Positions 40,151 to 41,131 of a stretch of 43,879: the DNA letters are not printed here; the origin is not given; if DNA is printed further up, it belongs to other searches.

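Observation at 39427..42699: Tandemly duplicated two-gene module of unassignable Fe-S / Cys-rich proteins (A1-B1-A2-B2), the best candidate for an undescribed system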

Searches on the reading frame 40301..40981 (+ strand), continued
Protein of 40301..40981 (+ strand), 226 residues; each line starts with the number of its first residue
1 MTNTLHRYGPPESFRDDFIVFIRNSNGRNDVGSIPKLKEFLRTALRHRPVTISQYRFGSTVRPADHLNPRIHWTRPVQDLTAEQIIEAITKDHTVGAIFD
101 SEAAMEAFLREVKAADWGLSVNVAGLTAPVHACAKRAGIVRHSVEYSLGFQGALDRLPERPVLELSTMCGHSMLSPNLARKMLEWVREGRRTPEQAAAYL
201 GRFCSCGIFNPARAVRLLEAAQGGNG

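Call 36: search_protein_representatives(alignment_id=A1)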
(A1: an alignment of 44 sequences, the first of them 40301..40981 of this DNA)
Query: 44 sequences, 224 profile positions. Proteins with E-value up to 0.001 (for the whole library): 861; up to 1e-10: 578; up to 1e-30: 222. The best 150 are listed.
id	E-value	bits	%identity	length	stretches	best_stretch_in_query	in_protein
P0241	1.3e-110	384.9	-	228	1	1-221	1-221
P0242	1.8e-82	292.8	-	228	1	1-222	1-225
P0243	2.7e-81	288.9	-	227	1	1-222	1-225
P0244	1.5e-65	237.5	-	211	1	1-222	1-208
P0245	5.3e-65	235.7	-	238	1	1-222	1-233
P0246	1.3e-62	227.9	-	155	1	1-154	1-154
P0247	4.4e-62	226.1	-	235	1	1-212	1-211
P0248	1.9e-61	224.1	-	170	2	153-223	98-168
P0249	1.8e-60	220.9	-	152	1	71-221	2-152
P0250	3.3e-60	220.0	-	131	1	97-223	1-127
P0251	9.9e-58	211.9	-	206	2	85-222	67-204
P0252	6.7e-57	209.2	-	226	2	1-90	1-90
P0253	1.2e-56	208.4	-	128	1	94-218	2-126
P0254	2.7e-56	207.2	-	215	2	80-219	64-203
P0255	2.2e-55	204.2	-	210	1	1-145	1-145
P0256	1.5e-54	201.5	-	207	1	1-217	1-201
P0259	9.6e-54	198.8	-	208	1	1-219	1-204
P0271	3.9e-52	193.6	-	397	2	91-220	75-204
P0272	1.0e-51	192.2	-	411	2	80-219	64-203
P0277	5.4e-50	186.6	-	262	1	1-129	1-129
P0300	1.1e-46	175.8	-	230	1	1-220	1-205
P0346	2.7e-41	158.1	-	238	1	1-219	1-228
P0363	1.5e-39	152.4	-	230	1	1-218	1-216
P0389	3.2e-37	144.8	-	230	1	15-219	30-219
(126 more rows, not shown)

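Call 37: search_protein_families(library=pfam, proteins=[P0271, P0272, P0277, P0346], max_evalue=0.01)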
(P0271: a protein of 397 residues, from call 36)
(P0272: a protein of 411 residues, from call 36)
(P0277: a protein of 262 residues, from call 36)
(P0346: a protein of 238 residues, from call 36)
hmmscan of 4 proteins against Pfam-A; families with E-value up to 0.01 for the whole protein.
P0271 (397 aa): 1 family
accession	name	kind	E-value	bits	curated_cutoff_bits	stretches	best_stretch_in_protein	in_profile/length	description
PF12837.12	Fer4_6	-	0.00034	20.9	25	1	217-235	2-20/24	4Fe-4S binding domain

P0272 (411 aa): 11 families
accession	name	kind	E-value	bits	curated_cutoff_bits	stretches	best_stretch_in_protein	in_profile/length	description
PF13247.11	Fer4_11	-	2.3e-20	73.1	26.2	1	257-347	7-98/100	4Fe-4S dicluster domain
PF12838.12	Fer4_7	-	4.4e-10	40.3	27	2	259-306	1-51/52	4Fe-4S dicluster domain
PF13237.11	Fer4_10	-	3.7e-08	33.6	25.5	1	259-304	8-53/53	4Fe-4S dicluster domain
PF13187.11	Fer4_9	-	3.9e-07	30.4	27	1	293-341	2-49/52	4Fe-4S dicluster domain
PF12837.12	Fer4_6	-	5.5e-07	29.7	25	2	291-308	7-24/24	4Fe-4S binding domain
PF12800.12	Fer4_4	-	1.3e-05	25.6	24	1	292-306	3-17/17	4Fe-4S binding domain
PF13484.11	Fer4_16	-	3.5e-05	24.9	30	0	293-314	2-23/66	4Fe-4S double cluster binding domain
PF00037.32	Fer4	-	5.1e-05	23.4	21.1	1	292-308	7-23/24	4Fe-4S binding domain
PF12797.12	Fer4_2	-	7.5e-05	22.9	24.5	1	291-305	8-22/22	4Fe-4S binding domain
PF14697.11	Fer4_21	-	0.0017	18.9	35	1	259-306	7-55/59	4Fe-4S dicluster domain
PF13183.11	Fer4_8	-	0.0019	19.1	27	0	292-305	4-17/68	4Fe-4S dicluster domain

P0277 (262 aa): 0 families

P0346 (238 aa): 0 families
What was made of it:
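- Fusion P0272 is B plus Fer4_11 (call 37).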

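Call 38: list_cluster_members(proteins=[P0244, P0256, P0259, P0271, P0272, P0300, P0346, P0363, P0389, P0245])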
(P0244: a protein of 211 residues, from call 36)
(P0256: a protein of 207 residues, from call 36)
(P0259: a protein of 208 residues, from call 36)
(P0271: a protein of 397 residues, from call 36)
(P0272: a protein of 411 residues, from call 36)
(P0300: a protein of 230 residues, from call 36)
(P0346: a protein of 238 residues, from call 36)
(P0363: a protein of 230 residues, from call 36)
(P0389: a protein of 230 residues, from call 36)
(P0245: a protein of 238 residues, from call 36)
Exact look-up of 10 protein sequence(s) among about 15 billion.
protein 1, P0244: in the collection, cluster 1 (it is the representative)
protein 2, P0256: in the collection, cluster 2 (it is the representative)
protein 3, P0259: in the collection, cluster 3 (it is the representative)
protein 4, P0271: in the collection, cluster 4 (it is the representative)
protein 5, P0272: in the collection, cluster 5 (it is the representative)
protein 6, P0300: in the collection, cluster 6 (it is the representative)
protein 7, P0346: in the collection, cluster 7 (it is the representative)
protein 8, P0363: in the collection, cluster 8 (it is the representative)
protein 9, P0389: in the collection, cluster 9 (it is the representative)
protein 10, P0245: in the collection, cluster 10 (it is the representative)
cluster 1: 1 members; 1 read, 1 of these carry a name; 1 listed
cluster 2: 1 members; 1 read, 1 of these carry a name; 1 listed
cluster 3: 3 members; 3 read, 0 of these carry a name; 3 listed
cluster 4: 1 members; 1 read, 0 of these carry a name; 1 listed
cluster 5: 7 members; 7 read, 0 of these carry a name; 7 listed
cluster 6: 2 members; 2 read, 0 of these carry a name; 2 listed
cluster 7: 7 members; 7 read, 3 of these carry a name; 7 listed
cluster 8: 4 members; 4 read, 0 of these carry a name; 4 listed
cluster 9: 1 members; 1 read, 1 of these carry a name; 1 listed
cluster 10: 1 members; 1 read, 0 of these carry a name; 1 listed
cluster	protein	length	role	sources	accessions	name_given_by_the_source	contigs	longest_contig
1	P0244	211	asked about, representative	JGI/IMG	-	hypothetical protein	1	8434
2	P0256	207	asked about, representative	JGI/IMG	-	hypothetical protein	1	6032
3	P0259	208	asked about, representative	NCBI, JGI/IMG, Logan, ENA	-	-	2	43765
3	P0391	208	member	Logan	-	-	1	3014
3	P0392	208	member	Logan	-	-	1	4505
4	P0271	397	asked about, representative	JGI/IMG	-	-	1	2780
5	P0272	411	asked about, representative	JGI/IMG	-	-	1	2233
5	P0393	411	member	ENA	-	-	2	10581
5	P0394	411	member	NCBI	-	-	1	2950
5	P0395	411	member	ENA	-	-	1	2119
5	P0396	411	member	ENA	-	-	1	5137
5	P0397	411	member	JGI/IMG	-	-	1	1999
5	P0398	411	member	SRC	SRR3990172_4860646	-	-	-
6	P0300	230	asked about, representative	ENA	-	-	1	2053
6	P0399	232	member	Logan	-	-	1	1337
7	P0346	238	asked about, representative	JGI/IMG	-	hypothetical protein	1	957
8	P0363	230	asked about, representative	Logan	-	-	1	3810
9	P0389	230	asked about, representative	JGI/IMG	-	hypothetical protein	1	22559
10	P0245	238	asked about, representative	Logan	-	-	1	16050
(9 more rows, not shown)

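Call 39: find_encoding_contigs(protein=P0272, flank=8000, max_places=3)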
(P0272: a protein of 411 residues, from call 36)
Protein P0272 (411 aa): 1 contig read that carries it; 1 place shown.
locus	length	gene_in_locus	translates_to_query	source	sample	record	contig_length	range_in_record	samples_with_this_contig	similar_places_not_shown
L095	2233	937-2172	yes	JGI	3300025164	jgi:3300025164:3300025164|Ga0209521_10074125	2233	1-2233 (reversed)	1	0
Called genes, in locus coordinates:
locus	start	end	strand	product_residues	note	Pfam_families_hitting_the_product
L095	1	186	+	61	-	?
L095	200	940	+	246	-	PF00037:Fer4, PF12797:Fer4_2 (faint), PF12837:Fer4_6 (weak), PF12838:Fer4_7, PF13187:Fer4_9 (weak), PF13237:Fer4_10 (weak), PF14697:Fer4_21 (weak)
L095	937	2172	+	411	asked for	PF13187:Fer4_9 (faint), PF12837:Fer4_6 (faint), PF12800:Fer4_4 (faint), PF13237:Fer4_10 (weak), PF13247:Fer4_11, PF12838:Fer4_7 (weak)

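Call 40: find_encoding_contigs(protein=P0393, flank=8000, max_places=2)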
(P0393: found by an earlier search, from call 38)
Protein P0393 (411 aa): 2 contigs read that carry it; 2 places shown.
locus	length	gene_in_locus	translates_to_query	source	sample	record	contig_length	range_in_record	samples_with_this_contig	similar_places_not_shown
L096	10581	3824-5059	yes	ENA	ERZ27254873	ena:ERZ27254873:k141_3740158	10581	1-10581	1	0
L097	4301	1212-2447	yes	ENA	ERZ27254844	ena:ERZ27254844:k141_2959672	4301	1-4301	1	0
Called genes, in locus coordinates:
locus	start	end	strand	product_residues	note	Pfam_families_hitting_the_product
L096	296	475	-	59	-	-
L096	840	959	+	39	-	-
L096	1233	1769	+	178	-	PF13247:Fer4_11, PF14697:Fer4_21 (weak), PF12838:Fer4_7 (weak), PF13187:Fer4_9 (weak), PF25160:LdpA_Fe-S-bd (weak), PF00037:Fer4, PF12837:Fer4_6 (weak), PF12838:Fer4_7 (weak), +5 more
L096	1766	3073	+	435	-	PF07992:Pyr_redox_2, PF13738:Pyr_redox_3 (weak), PF00070:Pyr_redox, PF18267:Rubredoxin_C (faint)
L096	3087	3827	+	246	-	PF00037:Fer4, PF12797:Fer4_2 (faint), PF12837:Fer4_6 (weak), PF12838:Fer4_7 (weak), PF13187:Fer4_9 (weak), PF13237:Fer4_10 (weak), PF14697:Fer4_21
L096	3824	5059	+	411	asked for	PF13187:Fer4_9 (faint), PF12837:Fer4_6 (faint), PF12800:Fer4_4 (faint), PF13237:Fer4_10, PF13247:Fer4_11, PF12838:Fer4_7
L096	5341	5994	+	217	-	PF13483:Lactamase_B_3, PF12706:Lactamase_B_2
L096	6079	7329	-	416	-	PF07498:Rho_N, PF07497:Rho_RNA_bind, PF00006:ATP-synt_ab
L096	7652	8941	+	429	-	PF00083:Sugar_tr (weak), PF06779:MFS_4, PF07690:MFS_1, PF12832:MFS_1_like (faint), PF13347:MFS_2 (weak), PF07690:MFS_1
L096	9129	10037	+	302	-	PF00581:Rhodanese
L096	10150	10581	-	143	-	?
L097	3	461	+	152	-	?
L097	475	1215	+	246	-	PF00037:Fer4, PF12797:Fer4_2 (faint), PF12837:Fer4_6 (weak), PF12838:Fer4_7, PF13187:Fer4_9 (weak), PF13237:Fer4_10 (weak), PF14697:Fer4_21 (weak)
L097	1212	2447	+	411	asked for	PF13187:Fer4_9 (faint), PF12837:Fer4_6 (faint), PF12800:Fer4_4 (faint), PF13237:Fer4_10, PF13247:Fer4_11, PF12838:Fer4_7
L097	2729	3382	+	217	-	PF13483:Lactamase_B_3, PF12706:Lactamase_B_2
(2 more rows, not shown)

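Call 41: find_encoding_contigs(protein=P0259, flank=8000, max_places=2)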
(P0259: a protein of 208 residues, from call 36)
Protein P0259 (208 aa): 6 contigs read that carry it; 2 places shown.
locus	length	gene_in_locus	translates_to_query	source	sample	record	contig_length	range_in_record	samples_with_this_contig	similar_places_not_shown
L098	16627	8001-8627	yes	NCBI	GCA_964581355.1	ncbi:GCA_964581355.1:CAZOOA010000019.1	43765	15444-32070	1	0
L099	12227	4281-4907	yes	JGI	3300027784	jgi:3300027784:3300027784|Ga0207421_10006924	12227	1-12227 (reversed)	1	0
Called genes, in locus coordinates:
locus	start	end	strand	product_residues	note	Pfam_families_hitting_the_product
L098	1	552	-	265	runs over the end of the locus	PF06314:ADC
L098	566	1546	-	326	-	PF02653:BPD_transp_2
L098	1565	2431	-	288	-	PF02653:BPD_transp_2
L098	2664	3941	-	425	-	PF13433:Peripla_BP_5, PF13458:Peripla_BP_6, PF01094:ANF_receptor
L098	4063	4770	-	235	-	PF25199:nSTAND_NTPase5 (faint), PF00005:ABC_tran, PF13304:AAA_21 (faint)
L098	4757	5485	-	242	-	PF00005:ABC_tran, PF13304:AAA_21 (faint), PF12399:BCA_ABC_TP_C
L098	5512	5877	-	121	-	PF07883:Cupin_2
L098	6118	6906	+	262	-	PF00106:adh_short, PF08659:KR, PF23441:SDR, PF13561:adh_short_C2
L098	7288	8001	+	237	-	PF00037:Fer4 (faint), PF12797:Fer4_2 (faint), PF13237:Fer4_10 (weak), PF14697:Fer4_21 (weak)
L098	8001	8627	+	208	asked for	-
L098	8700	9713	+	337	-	PF03480:DctP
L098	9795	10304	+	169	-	PF04290:DctQ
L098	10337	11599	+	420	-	PF06808:DctM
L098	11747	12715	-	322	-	PF01210:NAD_Gly3P_dh_N (weak), PF02558:ApbA, PF03721:UDPG_MGDP_dh_N (weak), PF08546:ApbA_C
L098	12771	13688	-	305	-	PF02775:TPP_enzyme_C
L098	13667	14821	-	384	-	PF01855:POR_N, PF17147:PFOR_II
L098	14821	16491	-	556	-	PF14691:Fer4_20, PF00070:Pyr_redox (weak), PF01266:DAO (weak), PF01946:Thi4 (weak), PF07992:Pyr_redox_2, PF13450:NAD_binding_8, PF13738:Pyr_redox_3, PF14697:Fer4_21 (weak), +5 more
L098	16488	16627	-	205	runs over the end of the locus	PF01558:POR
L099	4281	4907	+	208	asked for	-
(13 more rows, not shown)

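Call 46: search_protein_families(library=ncbifam, proteins=[L098:8700-9713:+, L004:7876-9156:+], max_evalue=0.00001)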
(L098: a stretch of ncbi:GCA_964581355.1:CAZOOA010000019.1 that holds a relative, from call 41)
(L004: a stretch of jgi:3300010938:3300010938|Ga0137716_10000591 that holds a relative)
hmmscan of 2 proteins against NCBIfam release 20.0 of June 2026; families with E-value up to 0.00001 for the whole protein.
L098:8700-9713:+ (337 aa): 2 families
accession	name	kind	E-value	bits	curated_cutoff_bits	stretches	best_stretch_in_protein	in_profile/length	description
TIGR00787.1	dctP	subfamily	7.6e-67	225.4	175.05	1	63-302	16-256/257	DctP family TRAP transporter solute-binding subunit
NF037995.1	TRAP_S1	subfamily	1.2e-57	195.3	50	1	65-312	19-266/271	TRAP transporter substrate-binding protein DctP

L004:7876-9156:+ (426 aa): 30 families (the best 25 are shown)
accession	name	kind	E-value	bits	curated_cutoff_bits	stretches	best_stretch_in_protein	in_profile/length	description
TIGR00893.1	2A0114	subfamily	1.7e-83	280.8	395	1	22-409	2-394/399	D-galactonate transporter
TIGR00881.1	2A0104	subfamily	4.9e-49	167.3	407.75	1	22-395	3-378/379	phosphoglycerate transporter protein PgtP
TIGR00894.1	2A0114euk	subfamily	7.1e-47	160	626.45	1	47-411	74-447/465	Na(+)-dependent inorganic phosphate cotransporter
TIGR00895.1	2A0115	subfamily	1.8e-24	86.4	418.55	1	8-297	11-316/398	aromatic acid/H+ symport family MFS transporter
NF008586.0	PRK11551.1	equivalog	1.7e-20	73.4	410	1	14-304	15-293/406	3-(3-hydroxy-phenyl)propionate transporter MhpT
NF008661.1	PRK11663.1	subfamily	1.9e-20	73.3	564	1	13-297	29-317/439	MFS transporter family glucose-6-phosphate receptor UhpC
TIGR00886.1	2A0108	subfamily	8.7e-19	67.8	311.7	1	15-376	2-368/368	NarK family nitrate/nitrite MFS transporter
TIGR02332.1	HpaX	equivalog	2.8e-18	66.3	615.4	1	12-386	7-392/412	4-hydroxyphenylacetate permease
NF008433.0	PRK11273.1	equivalog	3.5e-17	62.7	748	1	10-410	25-431/452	glycerol-3-phosphate transporter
TIGR00712.1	glpT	equivalog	3.7e-17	62.5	632.55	1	10-408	25-429/440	glycerol-3-phosphate transporter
NF049980.1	SfMCT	equivalog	1.9e-15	56.4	320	1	62-401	50-377/378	L-lactate MFS transporter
TIGR00880.1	2_A_01_02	superfamily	1.3e-14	54.5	131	1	52-192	1-141/141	multidrug resistance protein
NF012169.0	qepA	equivalog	3e-12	45.9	1075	1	8-194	15-205/511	fluoroquinolone efflux MFS transporter QepA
NF000025.1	MFS_efflux_tcmA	exception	6.3e-11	41.7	999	1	16-181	29-193/538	tetracenomycin C efflux MFS transporter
NF038246.1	bile_salt_MFS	equivalog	6.4e-11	41.7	400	1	127-294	120-291/408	conjugated bile salt MFS transporter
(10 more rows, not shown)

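Call 47: search_solved_structures(query=A1, max_evalue=10)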
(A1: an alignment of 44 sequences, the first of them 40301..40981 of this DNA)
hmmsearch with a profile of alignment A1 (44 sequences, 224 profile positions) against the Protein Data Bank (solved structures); distinct sequences matched with E-value up to 10: 2.
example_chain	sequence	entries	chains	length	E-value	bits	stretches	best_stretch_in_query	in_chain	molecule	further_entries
3jcs_J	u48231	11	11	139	0.17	14.8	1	120-190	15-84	ribosomal protein L14 | uL14 | Putative 60S ribosomal protein L23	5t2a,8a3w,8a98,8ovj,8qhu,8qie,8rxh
6az3_J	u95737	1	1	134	0.18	14.8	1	120-190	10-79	60S ribosomal protein L23, putative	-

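Call 52: search_protein_families(library=pfam, alignment_id=A3, max_evalue=1)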
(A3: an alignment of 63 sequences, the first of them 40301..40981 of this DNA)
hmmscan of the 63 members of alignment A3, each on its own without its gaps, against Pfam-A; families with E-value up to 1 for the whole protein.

A. member 1, window:40301-40981:+ (226 aa): 1 family
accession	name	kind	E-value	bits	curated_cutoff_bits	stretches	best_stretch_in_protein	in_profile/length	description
PF09012.17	FeoC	-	0.0094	16.5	21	1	163-207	15-61/69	FeoC like transcriptional regulator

B. families by the number of members that match (of 63 scanned): 49 families (the first 25 are shown)
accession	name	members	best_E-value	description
PF22746.1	SHOCT-like_DUF2089-C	7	0.022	SHOCT-like domain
PF13419.12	HAD_2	5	0.0026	Haloacid dehalogenase-like hydrolase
PF09012.17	FeoC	5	0.0094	FeoC like transcriptional regulator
PF01400.30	Astacin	4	7.2e-05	Astacin (Peptidase family M12A)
PF24024.1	DUF7336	2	0.0053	Domain of unknown function (DUF7336)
PF16365.12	EutK_C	2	0.023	Ethanolamine utilization protein EutK C-terminus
PF23640.1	UPA_SH3BP4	2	0.03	SH3BP4 UPA domain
PF03295.19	Pox_TAA1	1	0.0038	Poxvirus trans-activator protein A1 C-terminal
PF14193.11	DUF4315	1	0.0038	Domain of unknown function (DUF4315)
PF05709.17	Sipho_tail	1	0.0095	Phage tail protein RIFT-related domain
PF02302.22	PTS_IIB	1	0.013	PTS system, Lactose/Cellobiose specific IIB subunit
PF22290.1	DmmA-like_N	1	0.014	Dimethylamine monooxygenase subunit DmmA-like, N-terminal domain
PF23938.1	DUF7273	1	0.035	Domain of unknown function (DUF7273)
PF10122.14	Zn_ribbon_Com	1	0.036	Mu-like prophage protein Com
PF01883.24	FeS_assembly_P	1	0.036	Iron-sulfur cluster assembly protein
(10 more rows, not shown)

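Call 53: search_solved_structures(query=A3, max_evalue=10)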
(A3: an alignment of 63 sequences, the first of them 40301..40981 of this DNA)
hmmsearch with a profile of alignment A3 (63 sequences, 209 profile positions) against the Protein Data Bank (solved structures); distinct sequences matched with E-value up to 10: 5.
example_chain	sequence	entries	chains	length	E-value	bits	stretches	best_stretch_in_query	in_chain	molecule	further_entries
2kwb_A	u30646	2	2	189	0.16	14.9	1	24-76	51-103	Translationally-controlled tumor protein homolog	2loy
8ebt_K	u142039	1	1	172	0.32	13.9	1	134-157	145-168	DNA repair protein complementing XP-A cells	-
2mtf_A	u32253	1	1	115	1.4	11.8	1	64-131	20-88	La-related protein 6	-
9n69_A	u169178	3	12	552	1.6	11.6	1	27-116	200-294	AAA family ATPase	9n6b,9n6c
9ngx_A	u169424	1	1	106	1.8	11.4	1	65-131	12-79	La-related protein 6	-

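Call 59: find_homologous_proteins(query=A4)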
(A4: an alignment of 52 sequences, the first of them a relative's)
Query A4 (52 sequences) (208 aa, profile of the alignment): 2227 proteins with E <= 0.001 among 8000 candidates; the best 120 are listed.
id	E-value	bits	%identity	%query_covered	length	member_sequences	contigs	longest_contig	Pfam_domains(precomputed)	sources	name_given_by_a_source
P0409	5.0e-86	306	47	99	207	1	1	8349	-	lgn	-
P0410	4.1e-85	303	48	99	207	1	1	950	-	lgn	-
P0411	4.8e-84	299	47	95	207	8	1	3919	-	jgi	-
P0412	5.8e-84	299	48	99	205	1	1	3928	-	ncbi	-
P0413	7.4e-84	299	44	95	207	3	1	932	-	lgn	-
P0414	1.5e-83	298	43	95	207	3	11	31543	-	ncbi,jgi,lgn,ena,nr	ncbi:MAG: hypothetical protein QF594_01940 [Dehalococcoidales bacterium]|jgi:hypothetical protein|nr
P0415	1.6e-83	297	48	100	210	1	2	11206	-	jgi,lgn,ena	-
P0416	2.2e-83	297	46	95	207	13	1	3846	-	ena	-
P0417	2.5e-83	297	45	99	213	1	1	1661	-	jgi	jgi:hypothetical protein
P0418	2.9e-83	297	47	97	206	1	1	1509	-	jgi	-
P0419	5.1e-83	296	45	95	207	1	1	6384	-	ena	-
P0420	5.4e-83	296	46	100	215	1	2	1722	-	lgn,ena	-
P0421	5.7e-83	296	46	100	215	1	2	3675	-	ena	-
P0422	6.4e-83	296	46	100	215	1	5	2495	-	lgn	-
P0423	7.5e-83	295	44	95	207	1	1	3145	-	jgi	-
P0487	4.9e-80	286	43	95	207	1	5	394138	-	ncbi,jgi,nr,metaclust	ncbi:MAG TPA: hypothetical protein G4O01_00745 [Dehalococcoidia bacterium]|jgi:hypothetical protein|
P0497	7.7e-80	286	49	100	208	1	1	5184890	-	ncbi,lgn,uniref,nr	ncbi:hypothetical protein [Sporomusa termitida]|uniref:Uncharacterized protein n=1 Tax=Sporomusa ter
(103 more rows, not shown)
